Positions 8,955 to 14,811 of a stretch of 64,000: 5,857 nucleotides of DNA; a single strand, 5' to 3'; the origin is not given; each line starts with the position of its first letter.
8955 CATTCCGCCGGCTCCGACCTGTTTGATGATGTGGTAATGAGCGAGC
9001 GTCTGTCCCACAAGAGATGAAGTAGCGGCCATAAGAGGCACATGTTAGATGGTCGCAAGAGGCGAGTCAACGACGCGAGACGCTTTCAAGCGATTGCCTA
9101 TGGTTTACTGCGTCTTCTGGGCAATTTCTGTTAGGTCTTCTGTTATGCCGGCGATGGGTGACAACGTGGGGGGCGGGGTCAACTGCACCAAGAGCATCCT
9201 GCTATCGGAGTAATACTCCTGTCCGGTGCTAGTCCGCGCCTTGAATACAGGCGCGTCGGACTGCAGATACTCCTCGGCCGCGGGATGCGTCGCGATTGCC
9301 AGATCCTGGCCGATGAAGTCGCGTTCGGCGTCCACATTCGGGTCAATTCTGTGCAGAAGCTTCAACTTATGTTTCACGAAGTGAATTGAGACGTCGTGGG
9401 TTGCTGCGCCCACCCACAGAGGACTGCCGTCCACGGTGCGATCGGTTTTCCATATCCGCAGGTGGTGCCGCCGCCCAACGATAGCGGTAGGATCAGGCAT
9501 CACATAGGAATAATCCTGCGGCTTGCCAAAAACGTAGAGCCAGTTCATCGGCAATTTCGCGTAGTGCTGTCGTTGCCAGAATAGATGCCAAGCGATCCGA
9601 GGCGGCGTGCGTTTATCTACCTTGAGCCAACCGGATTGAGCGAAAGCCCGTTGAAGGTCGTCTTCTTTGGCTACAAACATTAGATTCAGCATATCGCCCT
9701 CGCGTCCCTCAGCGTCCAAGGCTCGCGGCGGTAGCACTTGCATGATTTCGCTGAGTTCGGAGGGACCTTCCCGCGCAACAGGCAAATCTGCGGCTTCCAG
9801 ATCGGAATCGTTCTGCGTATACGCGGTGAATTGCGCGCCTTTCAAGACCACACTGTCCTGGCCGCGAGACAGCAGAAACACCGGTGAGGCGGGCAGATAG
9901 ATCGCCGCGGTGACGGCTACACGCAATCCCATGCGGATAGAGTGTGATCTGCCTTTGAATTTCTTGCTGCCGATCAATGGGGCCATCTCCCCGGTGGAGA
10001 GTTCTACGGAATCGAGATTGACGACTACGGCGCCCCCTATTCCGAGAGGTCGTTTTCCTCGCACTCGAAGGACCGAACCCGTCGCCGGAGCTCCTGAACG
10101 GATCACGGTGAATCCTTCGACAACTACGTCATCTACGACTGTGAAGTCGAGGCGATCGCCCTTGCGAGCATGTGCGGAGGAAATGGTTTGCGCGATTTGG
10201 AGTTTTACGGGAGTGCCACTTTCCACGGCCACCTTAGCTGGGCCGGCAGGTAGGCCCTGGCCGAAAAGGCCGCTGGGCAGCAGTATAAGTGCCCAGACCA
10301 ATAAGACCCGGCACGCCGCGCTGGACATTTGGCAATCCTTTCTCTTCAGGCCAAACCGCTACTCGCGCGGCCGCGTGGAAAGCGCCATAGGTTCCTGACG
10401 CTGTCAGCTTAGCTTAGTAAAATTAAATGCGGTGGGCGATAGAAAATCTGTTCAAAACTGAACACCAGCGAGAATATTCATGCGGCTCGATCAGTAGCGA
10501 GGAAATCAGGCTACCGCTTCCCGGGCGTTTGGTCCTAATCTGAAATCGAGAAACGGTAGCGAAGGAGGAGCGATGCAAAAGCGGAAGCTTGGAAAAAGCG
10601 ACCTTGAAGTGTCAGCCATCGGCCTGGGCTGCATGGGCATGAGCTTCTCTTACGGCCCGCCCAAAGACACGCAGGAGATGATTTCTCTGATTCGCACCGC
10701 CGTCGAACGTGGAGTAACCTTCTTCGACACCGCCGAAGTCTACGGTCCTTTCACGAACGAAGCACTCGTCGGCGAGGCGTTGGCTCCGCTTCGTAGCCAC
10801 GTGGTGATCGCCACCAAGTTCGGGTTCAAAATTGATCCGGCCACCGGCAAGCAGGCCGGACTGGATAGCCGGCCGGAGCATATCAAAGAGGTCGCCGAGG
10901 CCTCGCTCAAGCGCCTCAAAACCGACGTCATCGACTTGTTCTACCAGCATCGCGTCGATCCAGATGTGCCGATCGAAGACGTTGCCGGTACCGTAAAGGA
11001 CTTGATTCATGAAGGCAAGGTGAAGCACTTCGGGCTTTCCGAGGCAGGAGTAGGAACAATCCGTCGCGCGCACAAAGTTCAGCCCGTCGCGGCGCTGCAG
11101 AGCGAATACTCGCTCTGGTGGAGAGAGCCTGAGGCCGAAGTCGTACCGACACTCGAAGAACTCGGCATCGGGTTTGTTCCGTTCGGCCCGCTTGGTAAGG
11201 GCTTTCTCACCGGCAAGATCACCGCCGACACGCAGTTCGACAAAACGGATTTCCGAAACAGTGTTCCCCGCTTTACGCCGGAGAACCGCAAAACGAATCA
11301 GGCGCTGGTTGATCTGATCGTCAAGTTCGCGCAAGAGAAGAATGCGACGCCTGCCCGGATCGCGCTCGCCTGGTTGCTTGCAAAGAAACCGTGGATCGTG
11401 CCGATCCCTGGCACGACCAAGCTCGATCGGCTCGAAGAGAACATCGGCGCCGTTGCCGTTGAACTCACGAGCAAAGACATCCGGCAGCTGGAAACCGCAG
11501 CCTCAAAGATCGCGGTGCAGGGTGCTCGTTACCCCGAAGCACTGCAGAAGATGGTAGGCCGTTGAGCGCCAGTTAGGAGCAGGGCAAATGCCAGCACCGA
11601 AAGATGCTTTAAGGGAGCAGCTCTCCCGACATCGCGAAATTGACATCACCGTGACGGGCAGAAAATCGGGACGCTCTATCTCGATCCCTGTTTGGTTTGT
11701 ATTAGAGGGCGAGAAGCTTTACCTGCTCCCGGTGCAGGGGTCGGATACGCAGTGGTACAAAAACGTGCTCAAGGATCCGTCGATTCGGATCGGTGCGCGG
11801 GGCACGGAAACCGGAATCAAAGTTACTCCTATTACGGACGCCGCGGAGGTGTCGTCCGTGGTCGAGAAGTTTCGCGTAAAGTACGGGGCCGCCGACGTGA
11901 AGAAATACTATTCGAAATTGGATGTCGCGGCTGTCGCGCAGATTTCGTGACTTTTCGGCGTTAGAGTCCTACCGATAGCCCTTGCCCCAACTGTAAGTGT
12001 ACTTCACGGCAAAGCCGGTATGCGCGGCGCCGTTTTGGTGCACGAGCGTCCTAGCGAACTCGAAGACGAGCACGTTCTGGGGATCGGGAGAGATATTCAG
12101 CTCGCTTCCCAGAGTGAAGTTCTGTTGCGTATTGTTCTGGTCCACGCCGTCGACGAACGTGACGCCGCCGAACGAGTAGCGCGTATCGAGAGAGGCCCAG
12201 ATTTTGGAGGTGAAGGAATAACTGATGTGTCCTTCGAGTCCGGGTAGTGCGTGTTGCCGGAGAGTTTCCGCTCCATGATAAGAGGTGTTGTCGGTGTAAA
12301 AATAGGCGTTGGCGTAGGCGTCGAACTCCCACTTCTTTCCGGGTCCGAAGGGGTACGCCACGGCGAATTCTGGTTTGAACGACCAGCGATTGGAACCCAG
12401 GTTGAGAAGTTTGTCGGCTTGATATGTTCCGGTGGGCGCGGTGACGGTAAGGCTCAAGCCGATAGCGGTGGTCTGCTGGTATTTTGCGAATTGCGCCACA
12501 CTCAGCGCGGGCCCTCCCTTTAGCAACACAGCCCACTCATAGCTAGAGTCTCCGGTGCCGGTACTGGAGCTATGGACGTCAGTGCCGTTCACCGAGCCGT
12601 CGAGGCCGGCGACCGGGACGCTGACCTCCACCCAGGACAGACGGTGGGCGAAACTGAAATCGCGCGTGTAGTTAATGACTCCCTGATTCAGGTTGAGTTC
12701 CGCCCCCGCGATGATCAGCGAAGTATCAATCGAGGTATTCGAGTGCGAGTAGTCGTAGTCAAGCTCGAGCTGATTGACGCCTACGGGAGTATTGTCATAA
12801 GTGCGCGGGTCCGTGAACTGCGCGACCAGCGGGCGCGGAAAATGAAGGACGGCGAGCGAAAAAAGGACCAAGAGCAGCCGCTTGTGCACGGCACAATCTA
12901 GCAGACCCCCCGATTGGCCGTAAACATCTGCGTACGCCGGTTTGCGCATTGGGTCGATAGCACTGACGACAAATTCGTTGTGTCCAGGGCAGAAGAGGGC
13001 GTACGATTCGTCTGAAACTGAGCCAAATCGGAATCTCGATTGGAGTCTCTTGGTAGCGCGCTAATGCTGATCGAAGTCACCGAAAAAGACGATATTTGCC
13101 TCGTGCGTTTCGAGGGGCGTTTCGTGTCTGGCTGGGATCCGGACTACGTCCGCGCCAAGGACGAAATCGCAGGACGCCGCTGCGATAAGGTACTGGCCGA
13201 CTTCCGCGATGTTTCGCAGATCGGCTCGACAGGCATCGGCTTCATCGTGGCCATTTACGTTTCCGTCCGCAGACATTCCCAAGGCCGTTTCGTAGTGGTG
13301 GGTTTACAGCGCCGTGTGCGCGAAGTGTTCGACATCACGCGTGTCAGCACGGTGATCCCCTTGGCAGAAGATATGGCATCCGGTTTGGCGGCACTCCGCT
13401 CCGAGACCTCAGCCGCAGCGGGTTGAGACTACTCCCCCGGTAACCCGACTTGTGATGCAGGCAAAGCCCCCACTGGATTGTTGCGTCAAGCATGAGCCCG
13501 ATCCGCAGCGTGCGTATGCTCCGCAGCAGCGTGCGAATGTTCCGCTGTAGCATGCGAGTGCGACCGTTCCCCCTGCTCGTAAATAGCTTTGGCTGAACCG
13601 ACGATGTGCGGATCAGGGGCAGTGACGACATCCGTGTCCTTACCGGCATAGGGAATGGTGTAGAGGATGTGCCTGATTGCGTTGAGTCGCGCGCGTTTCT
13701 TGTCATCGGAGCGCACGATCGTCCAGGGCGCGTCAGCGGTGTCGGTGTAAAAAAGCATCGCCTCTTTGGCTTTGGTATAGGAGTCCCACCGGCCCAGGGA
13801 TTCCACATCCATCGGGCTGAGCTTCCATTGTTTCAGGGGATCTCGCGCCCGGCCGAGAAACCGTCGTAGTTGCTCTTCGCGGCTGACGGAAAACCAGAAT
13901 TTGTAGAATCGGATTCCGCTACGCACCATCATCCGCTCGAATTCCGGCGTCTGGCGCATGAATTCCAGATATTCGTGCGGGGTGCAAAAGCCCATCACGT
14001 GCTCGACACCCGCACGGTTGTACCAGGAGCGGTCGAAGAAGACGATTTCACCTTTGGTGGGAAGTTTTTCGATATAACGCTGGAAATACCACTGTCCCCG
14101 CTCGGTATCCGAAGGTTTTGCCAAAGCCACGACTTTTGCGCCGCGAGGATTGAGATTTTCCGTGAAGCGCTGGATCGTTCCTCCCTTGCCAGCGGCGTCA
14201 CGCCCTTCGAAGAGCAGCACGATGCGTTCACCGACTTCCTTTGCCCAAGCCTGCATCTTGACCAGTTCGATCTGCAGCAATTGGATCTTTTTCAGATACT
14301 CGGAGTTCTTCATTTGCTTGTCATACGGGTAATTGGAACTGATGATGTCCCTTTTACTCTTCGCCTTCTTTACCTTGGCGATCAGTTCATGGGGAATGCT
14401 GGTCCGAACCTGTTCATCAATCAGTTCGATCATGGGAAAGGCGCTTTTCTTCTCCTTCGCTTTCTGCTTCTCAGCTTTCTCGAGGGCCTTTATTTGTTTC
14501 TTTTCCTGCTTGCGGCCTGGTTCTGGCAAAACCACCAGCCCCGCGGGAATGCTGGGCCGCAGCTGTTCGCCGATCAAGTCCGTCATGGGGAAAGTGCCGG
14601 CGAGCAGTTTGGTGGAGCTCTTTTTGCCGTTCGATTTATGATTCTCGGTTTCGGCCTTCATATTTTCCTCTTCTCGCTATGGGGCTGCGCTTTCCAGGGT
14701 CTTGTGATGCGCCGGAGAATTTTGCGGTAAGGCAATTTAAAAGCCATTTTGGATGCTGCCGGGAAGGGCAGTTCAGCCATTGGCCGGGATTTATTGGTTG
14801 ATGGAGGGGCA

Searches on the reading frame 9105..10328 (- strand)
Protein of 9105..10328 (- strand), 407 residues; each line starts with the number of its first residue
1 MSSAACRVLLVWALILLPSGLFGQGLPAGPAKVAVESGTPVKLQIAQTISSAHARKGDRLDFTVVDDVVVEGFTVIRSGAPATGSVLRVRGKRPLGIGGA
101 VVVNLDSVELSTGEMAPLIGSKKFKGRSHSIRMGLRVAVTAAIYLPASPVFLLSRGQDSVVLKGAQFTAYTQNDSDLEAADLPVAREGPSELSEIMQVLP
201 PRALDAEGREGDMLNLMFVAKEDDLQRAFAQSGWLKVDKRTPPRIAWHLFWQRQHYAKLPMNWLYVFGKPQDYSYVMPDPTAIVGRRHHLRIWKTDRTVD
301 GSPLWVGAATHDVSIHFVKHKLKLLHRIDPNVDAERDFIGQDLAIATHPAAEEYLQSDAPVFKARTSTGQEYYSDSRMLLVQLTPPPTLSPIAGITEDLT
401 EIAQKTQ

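Call 50: search_protein_families(library=pfam, proteins=[window:9105-10328:-], max_evalue=0.00001)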
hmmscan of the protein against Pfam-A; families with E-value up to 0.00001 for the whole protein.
window:9105-10328:- (407 aa): 1 family
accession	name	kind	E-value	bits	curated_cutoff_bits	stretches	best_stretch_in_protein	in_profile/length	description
PF14067.11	LssY_C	-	1.8e-37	129.2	25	1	199-377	4-187/188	LssY C-terminus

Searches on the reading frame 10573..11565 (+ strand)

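Call 50: search_protein_families(library=pfam, proteins=[window:10573-11565:+], max_evalue=0.00001)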
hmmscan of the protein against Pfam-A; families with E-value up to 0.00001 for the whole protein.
window:10573-11565:+ (330 aa): 1 family
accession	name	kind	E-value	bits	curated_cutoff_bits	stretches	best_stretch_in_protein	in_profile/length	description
PF00248.27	Aldo_ket_red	-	3.2e-73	246.8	24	1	16-308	2-288/291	Aldo/keto reductase family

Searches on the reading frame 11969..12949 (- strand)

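Call 50: search_protein_families(library=pfam, proteins=[window:11969-12949:-], max_evalue=0.00001)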
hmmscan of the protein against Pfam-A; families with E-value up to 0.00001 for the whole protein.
window:11969-12949:- (326 aa): 1 family
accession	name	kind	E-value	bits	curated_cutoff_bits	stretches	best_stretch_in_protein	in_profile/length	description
PF13557.12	Phenol_MetA_deg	-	3.5e-21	76.8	22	1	81-316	14-241/242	Putative MetA-pathway of phenol degradation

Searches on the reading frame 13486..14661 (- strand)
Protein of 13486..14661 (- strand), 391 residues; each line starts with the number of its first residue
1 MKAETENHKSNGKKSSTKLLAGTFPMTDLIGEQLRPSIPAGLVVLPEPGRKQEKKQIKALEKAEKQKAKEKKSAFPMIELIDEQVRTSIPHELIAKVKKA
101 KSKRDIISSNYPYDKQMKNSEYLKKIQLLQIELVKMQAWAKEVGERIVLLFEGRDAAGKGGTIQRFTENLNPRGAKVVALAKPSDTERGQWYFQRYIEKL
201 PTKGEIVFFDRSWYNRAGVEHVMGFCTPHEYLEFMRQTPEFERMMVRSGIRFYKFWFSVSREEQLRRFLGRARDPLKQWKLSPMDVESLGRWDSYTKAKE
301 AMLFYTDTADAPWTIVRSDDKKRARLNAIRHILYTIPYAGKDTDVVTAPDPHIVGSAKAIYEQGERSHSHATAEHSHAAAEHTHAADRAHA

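Call 50: search_protein_families(library=pfam, proteins=[window:13486-14661:-], max_evalue=0.00001)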
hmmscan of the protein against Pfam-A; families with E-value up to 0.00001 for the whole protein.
window:13486-14661:- (391 aa): 1 family
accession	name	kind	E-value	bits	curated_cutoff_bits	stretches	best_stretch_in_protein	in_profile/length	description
PF03976.20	PPK2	-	1.8e-102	342.2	22.3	1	117-342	2-227/229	Polyphosphate kinase 2 (PPK2)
